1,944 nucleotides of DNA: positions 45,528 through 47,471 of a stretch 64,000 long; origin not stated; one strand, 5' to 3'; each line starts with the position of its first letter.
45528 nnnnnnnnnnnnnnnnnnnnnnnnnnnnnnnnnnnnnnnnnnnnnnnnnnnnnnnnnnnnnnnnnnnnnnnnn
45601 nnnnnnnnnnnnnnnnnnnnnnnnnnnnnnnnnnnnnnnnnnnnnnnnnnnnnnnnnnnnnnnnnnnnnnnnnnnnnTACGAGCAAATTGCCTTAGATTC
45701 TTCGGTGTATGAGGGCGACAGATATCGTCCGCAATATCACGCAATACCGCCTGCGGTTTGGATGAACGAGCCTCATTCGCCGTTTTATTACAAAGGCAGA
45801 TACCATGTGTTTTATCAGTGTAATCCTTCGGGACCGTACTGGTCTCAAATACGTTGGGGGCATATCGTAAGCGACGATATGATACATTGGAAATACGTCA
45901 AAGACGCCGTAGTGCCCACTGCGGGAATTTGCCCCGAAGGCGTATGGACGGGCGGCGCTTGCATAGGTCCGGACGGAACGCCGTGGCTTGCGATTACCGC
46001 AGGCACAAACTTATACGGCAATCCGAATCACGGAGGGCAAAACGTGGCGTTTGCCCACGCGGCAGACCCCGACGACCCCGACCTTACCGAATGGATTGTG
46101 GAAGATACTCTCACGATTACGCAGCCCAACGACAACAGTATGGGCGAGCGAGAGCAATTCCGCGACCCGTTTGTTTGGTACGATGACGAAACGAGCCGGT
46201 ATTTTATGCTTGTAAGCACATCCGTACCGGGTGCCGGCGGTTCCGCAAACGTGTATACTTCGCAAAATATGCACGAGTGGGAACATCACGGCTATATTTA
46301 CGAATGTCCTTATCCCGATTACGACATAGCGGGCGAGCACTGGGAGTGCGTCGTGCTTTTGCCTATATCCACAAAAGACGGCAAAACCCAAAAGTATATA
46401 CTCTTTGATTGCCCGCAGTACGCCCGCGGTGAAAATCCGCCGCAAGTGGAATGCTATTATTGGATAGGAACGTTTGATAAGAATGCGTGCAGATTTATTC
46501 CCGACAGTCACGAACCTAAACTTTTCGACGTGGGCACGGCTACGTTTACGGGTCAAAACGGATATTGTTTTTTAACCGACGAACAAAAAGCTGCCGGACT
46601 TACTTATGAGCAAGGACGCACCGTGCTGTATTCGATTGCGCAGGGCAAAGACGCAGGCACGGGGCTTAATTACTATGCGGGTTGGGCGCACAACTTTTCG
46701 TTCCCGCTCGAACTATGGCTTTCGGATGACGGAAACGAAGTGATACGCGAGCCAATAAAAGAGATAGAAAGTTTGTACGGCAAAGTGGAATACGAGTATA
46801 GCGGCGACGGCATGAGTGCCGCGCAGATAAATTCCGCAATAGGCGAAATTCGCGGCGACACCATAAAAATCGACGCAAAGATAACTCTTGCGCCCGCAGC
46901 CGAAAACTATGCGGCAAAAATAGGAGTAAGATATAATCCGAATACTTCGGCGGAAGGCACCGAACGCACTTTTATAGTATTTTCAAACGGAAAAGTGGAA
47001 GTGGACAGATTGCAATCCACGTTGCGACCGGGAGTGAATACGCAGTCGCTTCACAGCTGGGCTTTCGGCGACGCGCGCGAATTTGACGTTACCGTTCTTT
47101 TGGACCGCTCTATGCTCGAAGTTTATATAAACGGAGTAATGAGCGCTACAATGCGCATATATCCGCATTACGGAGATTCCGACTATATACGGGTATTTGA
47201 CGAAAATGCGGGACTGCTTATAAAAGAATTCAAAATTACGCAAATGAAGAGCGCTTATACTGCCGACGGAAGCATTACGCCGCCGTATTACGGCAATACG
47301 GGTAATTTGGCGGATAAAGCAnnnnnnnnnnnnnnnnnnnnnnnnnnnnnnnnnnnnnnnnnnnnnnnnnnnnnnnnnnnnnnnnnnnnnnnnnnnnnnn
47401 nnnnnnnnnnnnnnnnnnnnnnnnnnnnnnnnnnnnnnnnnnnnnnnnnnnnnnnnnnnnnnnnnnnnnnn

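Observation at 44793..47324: CFTase-like GH32 (WMNE nucleophile): possible cyclofructan synthesis in a gut bacterium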

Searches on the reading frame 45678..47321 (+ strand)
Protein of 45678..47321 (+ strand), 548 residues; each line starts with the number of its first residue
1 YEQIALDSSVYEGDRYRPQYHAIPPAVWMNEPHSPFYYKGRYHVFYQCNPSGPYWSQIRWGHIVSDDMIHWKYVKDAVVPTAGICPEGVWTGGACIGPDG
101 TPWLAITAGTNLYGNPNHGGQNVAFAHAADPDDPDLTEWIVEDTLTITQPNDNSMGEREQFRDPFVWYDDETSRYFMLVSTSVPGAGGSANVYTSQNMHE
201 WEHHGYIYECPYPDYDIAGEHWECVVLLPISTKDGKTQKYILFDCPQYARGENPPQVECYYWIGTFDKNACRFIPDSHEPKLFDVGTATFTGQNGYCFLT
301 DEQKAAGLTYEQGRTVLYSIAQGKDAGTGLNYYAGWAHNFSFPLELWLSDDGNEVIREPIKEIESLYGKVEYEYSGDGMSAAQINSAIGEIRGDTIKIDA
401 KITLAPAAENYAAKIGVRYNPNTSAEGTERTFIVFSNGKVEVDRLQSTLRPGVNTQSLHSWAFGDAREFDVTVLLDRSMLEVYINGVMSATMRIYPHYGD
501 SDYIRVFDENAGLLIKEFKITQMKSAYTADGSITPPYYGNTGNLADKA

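Call 25: search_protein_representatives(protein=window:45678-47321:+)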
Query: 548 residues. Proteins with E-value up to 0.001 (for the whole library): 7604; up to 1e-10: 3677; up to 1e-30: 260. The best 150 are listed.
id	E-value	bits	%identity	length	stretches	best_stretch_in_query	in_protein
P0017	1.9e-279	944.8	70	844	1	1-547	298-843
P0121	2.2e-194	664.0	57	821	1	1-546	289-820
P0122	4.1e-136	471.5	47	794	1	1-526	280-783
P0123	6.2e-122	424.7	35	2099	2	3-528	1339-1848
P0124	6.8e-112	391.6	36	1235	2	9-529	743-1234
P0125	1.9e-105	370.3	32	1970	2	4-528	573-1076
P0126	9.3e-102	358.1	43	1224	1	2-525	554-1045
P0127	2.6e-100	353.4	57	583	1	2-295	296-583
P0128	3.4e-100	352.9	40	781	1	1-527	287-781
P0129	3.3e-99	349.7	36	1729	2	3-524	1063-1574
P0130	9.6e-98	344.9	42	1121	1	8-528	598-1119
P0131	3.9e-97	342.9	44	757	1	2-509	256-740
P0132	9.8e-96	338.2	40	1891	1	6-525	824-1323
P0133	5.3e-95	335.8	41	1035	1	3-528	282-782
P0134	5.6e-94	332.4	39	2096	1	6-529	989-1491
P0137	1.9e-90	320.8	37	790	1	9-528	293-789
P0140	5.3e-89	316.0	38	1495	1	4-538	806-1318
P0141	5.8e-89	315.9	39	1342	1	4-528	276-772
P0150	5.5e-84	299.4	39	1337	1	3-527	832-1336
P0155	3.4e-81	290.2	38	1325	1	4-529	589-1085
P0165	5.1e-78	279.7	38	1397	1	5-538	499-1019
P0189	1.2e-61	225.7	36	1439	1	2-507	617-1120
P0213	6.8e-48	180.3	31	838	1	8-531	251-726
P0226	4.8e-45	170.9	32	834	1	4-510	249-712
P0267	1.1e-37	146.5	31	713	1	7-527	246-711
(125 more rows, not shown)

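Call 32: search_protein_families(library=pfam, proteins=[P0155, P0141, P0150, P0165, P0189, P0140, P0126], max_evalue=0.001)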
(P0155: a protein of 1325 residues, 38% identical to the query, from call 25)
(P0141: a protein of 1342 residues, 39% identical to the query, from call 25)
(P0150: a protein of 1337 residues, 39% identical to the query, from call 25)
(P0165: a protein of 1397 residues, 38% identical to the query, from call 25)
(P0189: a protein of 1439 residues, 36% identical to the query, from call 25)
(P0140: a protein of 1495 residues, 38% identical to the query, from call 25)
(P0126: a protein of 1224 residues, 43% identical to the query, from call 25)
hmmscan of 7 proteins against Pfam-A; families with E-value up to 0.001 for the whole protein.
P0155 (1325 aa): 4 families
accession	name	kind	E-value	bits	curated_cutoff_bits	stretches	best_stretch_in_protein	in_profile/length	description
PF00251.26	Glyco_hydro_32N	-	2.5e-55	188.6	22.1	1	606-919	1-305/307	Glycosyl hydrolases family 32 N-terminal domain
PF08244.19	Glyco_hydro_32C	-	1.2e-30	107.1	21.9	1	924-1078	1-158/158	Glycosyl hydrolases family 32 C terminal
PF13385.13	Laminin_G_3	-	8.8e-19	68.6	27.6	1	409-570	8-151/151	Concanavalin A-like lectin/glucanases superfamily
PF02368.24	Big_2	-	2.1e-12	47.3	22.8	1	1088-1162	2-77/79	Bacterial Ig-like domain (group 2)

P0141 (1342 aa): 4 families
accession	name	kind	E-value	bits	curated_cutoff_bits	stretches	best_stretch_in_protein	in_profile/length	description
PF00251.26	Glyco_hydro_32N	-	1.2e-53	183.1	22.1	1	293-605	1-303/307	Glycosyl hydrolases family 32 N-terminal domain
PF08244.19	Glyco_hydro_32C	-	7.6e-32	111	21.9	1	612-765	1-157/158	Glycosyl hydrolases family 32 C terminal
PF13385.13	Laminin_G_3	-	2.3e-29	102.9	27.6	1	91-255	1-149/151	Concanavalin A-like lectin/glucanases superfamily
PF02368.24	Big_2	-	1.3e-10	41.5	22.8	1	775-847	1-74/79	Bacterial Ig-like domain (group 2)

P0150 (1337 aa): 3 families
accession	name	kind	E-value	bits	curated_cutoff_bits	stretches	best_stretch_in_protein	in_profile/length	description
PF00251.26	Glyco_hydro_32N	-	2.4e-55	188.7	22.1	1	850-1176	1-304/307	Glycosyl hydrolases family 32 N-terminal domain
PF08244.19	Glyco_hydro_32C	-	1.5e-25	90.5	21.9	1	1182-1331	1-158/158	Glycosyl hydrolases family 32 C terminal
PF13385.13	Laminin_G_3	-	5.3e-25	88.8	27.6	1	656-812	14-150/151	Concanavalin A-like lectin/glucanases superfamily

P0165 (1397 aa): 4 families
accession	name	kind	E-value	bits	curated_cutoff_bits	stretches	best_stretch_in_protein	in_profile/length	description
PF00251.26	Glyco_hydro_32N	-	2.5e-57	195.2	22.1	1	515-837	1-296/307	Glycosyl hydrolases family 32 N-terminal domain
PF08244.19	Glyco_hydro_32C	-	2.6e-31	109.2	21.9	1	850-1005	1-157/158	Glycosyl hydrolases family 32 C terminal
PF13385.13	Laminin_G_3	-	4.1e-21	76.1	27.6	1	311-479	4-151/151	Concanavalin A-like lectin/glucanases superfamily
PF24517.2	CBM96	-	9.9e-06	25.9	26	1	1207-1354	8-139/164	Carbohydrate-binding module family 96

P0189 (1439 aa): 5 families
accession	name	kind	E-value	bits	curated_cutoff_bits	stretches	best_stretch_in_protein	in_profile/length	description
PF07538.16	ChW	-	1.3e-98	322.9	22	6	1357-1391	1-35/35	Clostridial hydrophobic W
PF00251.26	Glyco_hydro_32N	-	7.9e-45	154.2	22.1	1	636-973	1-300/307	Glycosyl hydrolases family 32 N-terminal domain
PF13385.13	Laminin_G_3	-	2.2e-18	67.3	27.6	1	427-598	5-150/151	Concanavalin A-like lectin/glucanases superfamily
PF08244.19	Glyco_hydro_32C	-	1.4e-09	38.6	21.9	1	998-1124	15-147/158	Glycosyl hydrolases family 32 C terminal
PF11994.14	DUF3489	-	6.3e-07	29.8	29.5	0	1193-1233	21-61/68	Protein of unknown function (DUF3489)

P0140 (1495 aa): 4 families
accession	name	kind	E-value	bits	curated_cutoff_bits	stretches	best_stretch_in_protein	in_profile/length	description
PF00251.26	Glyco_hydro_32N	-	4.6e-60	204.2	22.1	1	823-1147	1-307/307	Glycosyl hydrolases family 32 N-terminal domain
PF08244.19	Glyco_hydro_32C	-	1.6e-30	106.7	21.9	1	1150-1303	1-158/158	Glycosyl hydrolases family 32 C terminal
PF13385.13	Laminin_G_3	-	1.3e-24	87.5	27.6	1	629-784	15-151/151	Concanavalin A-like lectin/glucanases superfamily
PF00354.24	Pentaxin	-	0.00067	19.8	25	0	673-787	58-167/194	Pentaxin family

P0126 (1224 aa): 4 families
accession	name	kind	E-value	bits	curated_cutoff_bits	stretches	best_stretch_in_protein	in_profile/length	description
PF00251.26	Glyco_hydro_32N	-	3.1e-65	221.2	22.1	1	573-886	1-305/307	Glycosyl hydrolases family 32 N-terminal domain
PF13385.13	Laminin_G_3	-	2.3e-25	89.9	27.6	1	371-536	6-151/151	Concanavalin A-like lectin/glucanases superfamily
PF08244.19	Glyco_hydro_32C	-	3.2e-24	86.2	21.9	1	891-1042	1-158/158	Glycosyl hydrolases family 32 C terminal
PF00354.24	Pentaxin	-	3.8e-06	27.2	25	1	432-547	65-175/194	Pentaxin family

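Call 34: list_cluster_members(proteins=[P0155, P0141, P0150, P0165, P0126, P0130, P0213, P0226, P0267, P0137])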
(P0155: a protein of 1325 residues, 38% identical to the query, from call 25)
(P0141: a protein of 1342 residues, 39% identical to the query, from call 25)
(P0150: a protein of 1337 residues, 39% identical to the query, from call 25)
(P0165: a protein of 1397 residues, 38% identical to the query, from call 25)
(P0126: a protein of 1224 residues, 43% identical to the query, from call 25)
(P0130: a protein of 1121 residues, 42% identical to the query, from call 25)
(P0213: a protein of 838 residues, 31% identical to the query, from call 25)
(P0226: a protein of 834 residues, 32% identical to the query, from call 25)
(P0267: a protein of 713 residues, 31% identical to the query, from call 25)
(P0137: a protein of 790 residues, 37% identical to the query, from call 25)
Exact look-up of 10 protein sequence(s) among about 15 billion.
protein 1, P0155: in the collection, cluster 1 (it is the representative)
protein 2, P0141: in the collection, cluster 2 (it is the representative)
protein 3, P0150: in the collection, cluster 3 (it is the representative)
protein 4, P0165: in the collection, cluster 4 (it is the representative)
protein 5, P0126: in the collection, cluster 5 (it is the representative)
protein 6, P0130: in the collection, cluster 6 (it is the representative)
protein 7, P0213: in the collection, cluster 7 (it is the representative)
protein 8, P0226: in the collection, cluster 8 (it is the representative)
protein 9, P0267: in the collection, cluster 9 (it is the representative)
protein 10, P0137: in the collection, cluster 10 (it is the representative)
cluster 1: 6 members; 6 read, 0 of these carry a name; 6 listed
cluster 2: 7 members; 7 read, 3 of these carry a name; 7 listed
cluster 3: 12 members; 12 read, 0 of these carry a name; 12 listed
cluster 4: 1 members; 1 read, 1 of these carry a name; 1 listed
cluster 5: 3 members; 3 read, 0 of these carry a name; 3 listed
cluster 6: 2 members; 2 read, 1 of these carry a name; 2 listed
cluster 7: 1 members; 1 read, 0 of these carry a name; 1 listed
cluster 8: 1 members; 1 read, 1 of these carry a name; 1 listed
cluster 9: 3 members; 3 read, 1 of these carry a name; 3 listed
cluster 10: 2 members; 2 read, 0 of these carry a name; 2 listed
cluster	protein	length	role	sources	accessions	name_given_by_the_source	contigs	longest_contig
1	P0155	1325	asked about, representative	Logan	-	-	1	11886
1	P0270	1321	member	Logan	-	-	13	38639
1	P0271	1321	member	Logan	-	-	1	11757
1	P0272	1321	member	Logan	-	-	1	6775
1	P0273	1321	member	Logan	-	-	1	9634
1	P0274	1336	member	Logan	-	-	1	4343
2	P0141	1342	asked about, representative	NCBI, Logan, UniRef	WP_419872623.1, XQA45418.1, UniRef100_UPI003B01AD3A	GH32 C-terminal domain-containing protein [Candidatus Pristimantibacillus sp. PTI5] | GH32 C-terminal domain-containing protein n=1 Tax=Candidatus Pristimantibacillus sp. PTI5 ...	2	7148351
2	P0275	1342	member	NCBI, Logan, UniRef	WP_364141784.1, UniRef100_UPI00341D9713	GH32 C-terminal domain-containing protein [Paenibacillus sp. LPE1-1-1.1] | GH32 C-terminal domain-containing protein n=1 Tax=Paenibacillus sp. LPE1-1-1.1 ...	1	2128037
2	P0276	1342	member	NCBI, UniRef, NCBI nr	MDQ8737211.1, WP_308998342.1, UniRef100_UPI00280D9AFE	GH32 C-terminal domain-containing protein [Paenibacillus sp. LHD-38] | GH32 C-terminal domain-containing protein n=1 Tax=Paenibacillus sp. LHD-38 TaxID=3072143 ...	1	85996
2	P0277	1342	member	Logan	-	-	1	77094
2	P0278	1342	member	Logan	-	-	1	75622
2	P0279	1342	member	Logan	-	-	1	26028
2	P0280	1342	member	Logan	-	-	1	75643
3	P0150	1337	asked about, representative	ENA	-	-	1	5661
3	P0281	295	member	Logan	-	-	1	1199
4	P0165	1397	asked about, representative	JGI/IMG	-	sucrose-6-phosphate hydrolase SacC (GH32 family)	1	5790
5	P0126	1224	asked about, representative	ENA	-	-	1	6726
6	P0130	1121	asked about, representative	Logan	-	-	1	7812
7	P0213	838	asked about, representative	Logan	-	-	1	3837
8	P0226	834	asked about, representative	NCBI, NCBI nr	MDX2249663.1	MAG: GH32 C-terminal domain-containing protein [Bacteroidia bacterium] | GH32 C-terminal domain-containing protein [Bacteroidia bacterium]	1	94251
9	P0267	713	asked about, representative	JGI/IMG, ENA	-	-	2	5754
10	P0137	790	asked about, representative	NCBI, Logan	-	-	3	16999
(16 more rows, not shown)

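Call 37: find_homologous_proteins(query=P0155, max_evalue=1e-10)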
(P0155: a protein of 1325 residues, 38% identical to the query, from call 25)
Query P0155 (1325 aa): 118 proteins with E <= 1e-10 among 8000 candidates.
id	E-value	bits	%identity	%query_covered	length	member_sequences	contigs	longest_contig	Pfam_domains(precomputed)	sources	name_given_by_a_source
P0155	0.0e+0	3074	100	100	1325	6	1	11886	PF08244.20,PF00251.27,PF13385.14,PF02368.25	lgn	-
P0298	0.0e+0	2023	54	100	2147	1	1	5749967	PF08244.20,PF00251.27,PF13385.14,PF02368.25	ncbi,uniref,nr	ncbi:GH32 C-terminal domain-containing protein [Paenibacillus beijingensis]|uniref:GH32 C-terminal d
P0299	0.0e+0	1969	54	99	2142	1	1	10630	PF08244.20,PF00251.27,PF13385.14,PF02368.25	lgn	-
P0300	0.0e+0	1950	54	100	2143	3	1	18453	PF08244.20,PF00251.27,PF13385.14,PF02368.25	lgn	-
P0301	0.0e+0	1908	52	100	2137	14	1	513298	PF08244.20,PF00251.27,PF02368.25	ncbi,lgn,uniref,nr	ncbi:GH32 C-terminal domain-containing protein [Paenibacillus prosopidis]|uniref:Sucrose-6-phosphate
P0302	0.0e+0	1898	53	100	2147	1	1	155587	PF08244.20,PF22847.3,PF00251.27,PF02368.25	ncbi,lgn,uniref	ncbi:GH32 C-terminal domain-containing protein [Cohnella sp.]|uniref:GH32 C-terminal domain-containi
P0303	0.0e+0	1876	52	99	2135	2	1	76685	PF08244.20,PF00251.27,PF13385.14,PF02368.25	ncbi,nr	ncbi:GH32 C-terminal domain-containing protein [Paenibacillus phytorum]|nr:GH32 C-terminal domain-co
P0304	0.0e+0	1870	54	100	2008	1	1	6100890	PF08244.20,PF00251.27,PF13385.14,PF02368.25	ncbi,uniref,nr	ncbi:GH32 C-terminal domain-containing protein [Paenibacillus sp. sptzw28]|uniref:GH32 C-terminal do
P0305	0.0e+0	1869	54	100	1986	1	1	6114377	PF08244.20,PF00251.27,PF13385.14,PF02368.25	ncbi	ncbi:GH32 C-terminal domain-containing protein [Paenibacillus tarimensis]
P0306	0.0e+0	1839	55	99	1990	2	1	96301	PF08244.20,PF00251.27,PF13385.14,PF02368.25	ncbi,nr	ncbi:GH32 C-terminal domain-containing protein [Cohnella fermenti]|nr:GH32 C-terminal domain-contain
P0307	0.0e+0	1820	55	98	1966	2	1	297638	PF08244.20,PF00251.27,PF13385.14,PF02368.25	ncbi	-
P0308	0.0e+0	1815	55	97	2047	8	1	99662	PF08244.20,PF22847.3,PF00251.27,PF13385.14,PF02368.25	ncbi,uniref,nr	ncbi:hypothetical protein E2L07_03750 [Halalkalibacterium halodurans]|uniref:GH32 C-terminal domain-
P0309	0.0e+0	1811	49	100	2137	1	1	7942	PF08244.20,PF00251.27,PF02368.25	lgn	-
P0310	0.0e+0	1805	53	99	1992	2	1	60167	PF08244.20,PF00251.27,PF13385.14,PF02368.25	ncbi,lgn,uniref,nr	ncbi:hypothetical protein GJU40_11655 [Bacillus lacus]|uniref:Uncharacterized protein n=1 Tax=Metaba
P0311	0.0e+0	1798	53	98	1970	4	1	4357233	PF08244.20,PF00251.27,PF13385.14,PF02368.25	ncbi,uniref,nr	ncbi:GH32 C-terminal domain-containing protein [Guptibacillus hwajinpoensis]|uniref:GH32 C-terminal 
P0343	0.0e+0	1084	39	79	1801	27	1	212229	PF08244.20,PF22847.3,PF00251.27,PF13385.14,PF02973.23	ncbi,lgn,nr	ncbi:Levanase precursor [Mycobacteroides abscessus subsp. abscessus]|nr:Levanase precursor [Mycobact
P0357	2.6e-284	965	39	98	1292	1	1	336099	PF08244.20,PF00251.27,PF13385.14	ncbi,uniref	ncbi:LamG-like jellyroll fold domain-containing protein [Myceligenerans crystallogenes]|uniref:beta-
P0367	1.1e-258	880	41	76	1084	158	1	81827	PF08244.20,PF00251.27,PF13385.14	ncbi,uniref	ncbi:GH32 C-terminal domain-containing protein [Streptomyces sp. MH13]|uniref:GH32 C-terminal domain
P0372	1.3e-255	870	35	98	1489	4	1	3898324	PF08244.20,PF00251.27,PF13385.14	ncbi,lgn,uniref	ncbi:GH32 C-terminal domain-containing protein [Paenibacillus pabuli]|uniref:GH32 C-terminal domain-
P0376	6.6e-239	814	34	97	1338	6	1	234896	PF08244.20,PF00251.27,PF13385.14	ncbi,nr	ncbi:GH32 C-terminal domain-containing protein [Paenibacillus sp. EKM208P]|nr:GH32 C-terminal domain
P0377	8.3e-239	814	43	68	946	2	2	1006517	PF08244.20,PF00251.27,PF13385.14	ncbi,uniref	ncbi:GH32 C-terminal domain-containing protein [Streptosporangium longisporum]|uniref:beta-fructofur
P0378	2.1e-238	813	35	97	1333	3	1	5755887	PF08244.20,PF00251.27,PF13385.14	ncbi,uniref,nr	ncbi:GH32 C-terminal domain-containing protein [Paenibacillus polymyxa]|uniref:GH32 C-terminal domai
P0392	7.1e-178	612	41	56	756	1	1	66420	PF08244.20,PF00251.27,PF13385.14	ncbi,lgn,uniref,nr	ncbi:GH32 C-terminal domain-containing protein [Paenibacillus polymyxa]|uniref:GH32 C-terminal domai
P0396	5.8e-177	609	41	56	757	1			PF08244.20,PF00251.27,PF13385.14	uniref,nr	uniref:beta-fructofuranosidase n=1 Tax=Paenibacillus polymyxa TaxID=1406 RepID=A0A410R7T9_PAEPO|nr:e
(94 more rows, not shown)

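Call 38: list_cluster_members(proteins=[P0378, P0376, P0396, P0392, P0372, P0367, P0377, P0357, P0343, P0017])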
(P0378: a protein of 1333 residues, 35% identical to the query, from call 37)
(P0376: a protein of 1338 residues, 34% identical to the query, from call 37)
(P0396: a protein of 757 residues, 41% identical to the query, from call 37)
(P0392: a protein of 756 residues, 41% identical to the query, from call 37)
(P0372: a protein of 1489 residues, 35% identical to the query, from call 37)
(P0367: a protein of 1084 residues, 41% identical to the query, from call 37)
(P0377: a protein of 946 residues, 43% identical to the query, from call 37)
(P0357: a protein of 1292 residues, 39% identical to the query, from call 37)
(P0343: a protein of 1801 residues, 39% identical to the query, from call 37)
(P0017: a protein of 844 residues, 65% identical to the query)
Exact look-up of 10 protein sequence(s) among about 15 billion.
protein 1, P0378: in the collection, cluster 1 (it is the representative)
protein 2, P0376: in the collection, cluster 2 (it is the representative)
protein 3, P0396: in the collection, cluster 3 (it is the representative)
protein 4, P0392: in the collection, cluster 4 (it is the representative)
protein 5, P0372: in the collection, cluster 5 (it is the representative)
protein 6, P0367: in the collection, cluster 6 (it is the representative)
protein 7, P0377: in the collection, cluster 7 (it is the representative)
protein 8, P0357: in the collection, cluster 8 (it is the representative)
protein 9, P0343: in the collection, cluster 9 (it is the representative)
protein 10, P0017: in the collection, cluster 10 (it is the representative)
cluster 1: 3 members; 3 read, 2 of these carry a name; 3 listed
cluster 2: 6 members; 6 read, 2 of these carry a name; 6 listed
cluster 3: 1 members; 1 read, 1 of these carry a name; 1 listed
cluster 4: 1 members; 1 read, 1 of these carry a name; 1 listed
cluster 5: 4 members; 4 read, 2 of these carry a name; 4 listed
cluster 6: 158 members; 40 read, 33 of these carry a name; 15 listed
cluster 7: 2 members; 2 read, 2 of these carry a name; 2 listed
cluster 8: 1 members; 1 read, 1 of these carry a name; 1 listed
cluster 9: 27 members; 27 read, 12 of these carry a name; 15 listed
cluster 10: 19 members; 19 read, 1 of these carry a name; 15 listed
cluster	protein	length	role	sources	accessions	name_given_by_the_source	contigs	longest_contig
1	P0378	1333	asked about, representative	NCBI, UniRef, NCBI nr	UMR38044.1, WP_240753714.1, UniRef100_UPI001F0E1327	GH32 C-terminal domain-containing protein [Paenibacillus polymyxa] | GH32 C-terminal domain-containing protein n=1 Tax=Paenibacillus polymyxa TaxID=1406 ...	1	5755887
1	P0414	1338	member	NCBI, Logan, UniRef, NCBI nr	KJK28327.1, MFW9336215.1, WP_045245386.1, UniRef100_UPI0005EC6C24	GH32 C-terminal domain-containing protein [Paenibacillus polymyxa] | GH32 C-terminal domain-containing protein n=1 Tax=Paenibacillus polymyxa TaxID=1406 ...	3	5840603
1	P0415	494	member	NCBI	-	-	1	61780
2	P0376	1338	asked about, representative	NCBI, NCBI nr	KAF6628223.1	GH32 C-terminal domain-containing protein [Paenibacillus sp. EKM208P]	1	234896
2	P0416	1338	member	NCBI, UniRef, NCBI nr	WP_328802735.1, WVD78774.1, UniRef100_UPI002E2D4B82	GH32 C-terminal domain-containing protein [Paenibacillus sp. LX16] | GH32 C-terminal domain-containing protein n=1 Tax=Paenibacillus sp. LX16 TaxID=1740264 ...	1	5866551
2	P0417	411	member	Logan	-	-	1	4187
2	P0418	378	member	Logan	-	-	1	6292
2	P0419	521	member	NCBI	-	-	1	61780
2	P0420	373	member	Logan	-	-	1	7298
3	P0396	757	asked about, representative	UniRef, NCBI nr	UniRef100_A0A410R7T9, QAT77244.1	beta-fructofuranosidase n=1 Tax=Paenibacillus polymyxa TaxID=1406 RepID=A0A410R7T9_PAEPO | endoinulinase [Paenibacillus polymyxa]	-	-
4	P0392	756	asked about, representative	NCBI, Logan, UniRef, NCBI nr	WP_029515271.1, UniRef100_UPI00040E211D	GH32 C-terminal domain-containing protein [Paenibacillus polymyxa] | GH32 C-terminal domain-containing protein n=1 Tax=Paenibacillus polymyxa TaxID=1406 ...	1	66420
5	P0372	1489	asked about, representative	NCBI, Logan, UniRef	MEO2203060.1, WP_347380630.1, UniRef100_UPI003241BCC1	GH32 C-terminal domain-containing protein [Paenibacillus pabuli] | GH32 C-terminal domain-containing protein n=1 Tax=Paenibacillus pabuli TaxID=1472 ...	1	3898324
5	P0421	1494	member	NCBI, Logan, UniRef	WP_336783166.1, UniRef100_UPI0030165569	GH32 C-terminal domain-containing protein [Paenibacillus illinoisensis] | GH32 C-terminal domain-containing protein n=1 Tax=Paenibacillus illinoisensis TaxID=59845 ...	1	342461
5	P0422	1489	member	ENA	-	-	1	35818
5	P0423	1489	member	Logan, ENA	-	-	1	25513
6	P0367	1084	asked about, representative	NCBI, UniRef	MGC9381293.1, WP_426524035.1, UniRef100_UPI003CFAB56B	GH32 C-terminal domain-containing protein [Streptomyces sp. MH13] | GH32 C-terminal domain-containing protein n=1 Tax=Streptomyces sp. MH13 TaxID=3417651 ...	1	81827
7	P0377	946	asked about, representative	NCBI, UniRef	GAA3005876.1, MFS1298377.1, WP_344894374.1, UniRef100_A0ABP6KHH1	GH32 C-terminal domain-containing protein [Streptosporangium longisporum] | beta-fructofuranosidase n=1 Tax=Streptosporangium longisporum TaxID=46187 ...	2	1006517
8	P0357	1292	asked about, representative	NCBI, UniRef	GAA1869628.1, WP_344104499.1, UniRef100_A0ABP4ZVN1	LamG-like jellyroll fold domain-containing protein [Myceligenerans crystallogenes] | beta-fructofuranosidase n=1 Tax=Myceligenerans crystallogenes TaxID=316335 ...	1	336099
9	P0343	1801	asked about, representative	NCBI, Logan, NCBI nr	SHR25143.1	Levanase precursor [Mycobacteroides abscessus subsp. abscessus]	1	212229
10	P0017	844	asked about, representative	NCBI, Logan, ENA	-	-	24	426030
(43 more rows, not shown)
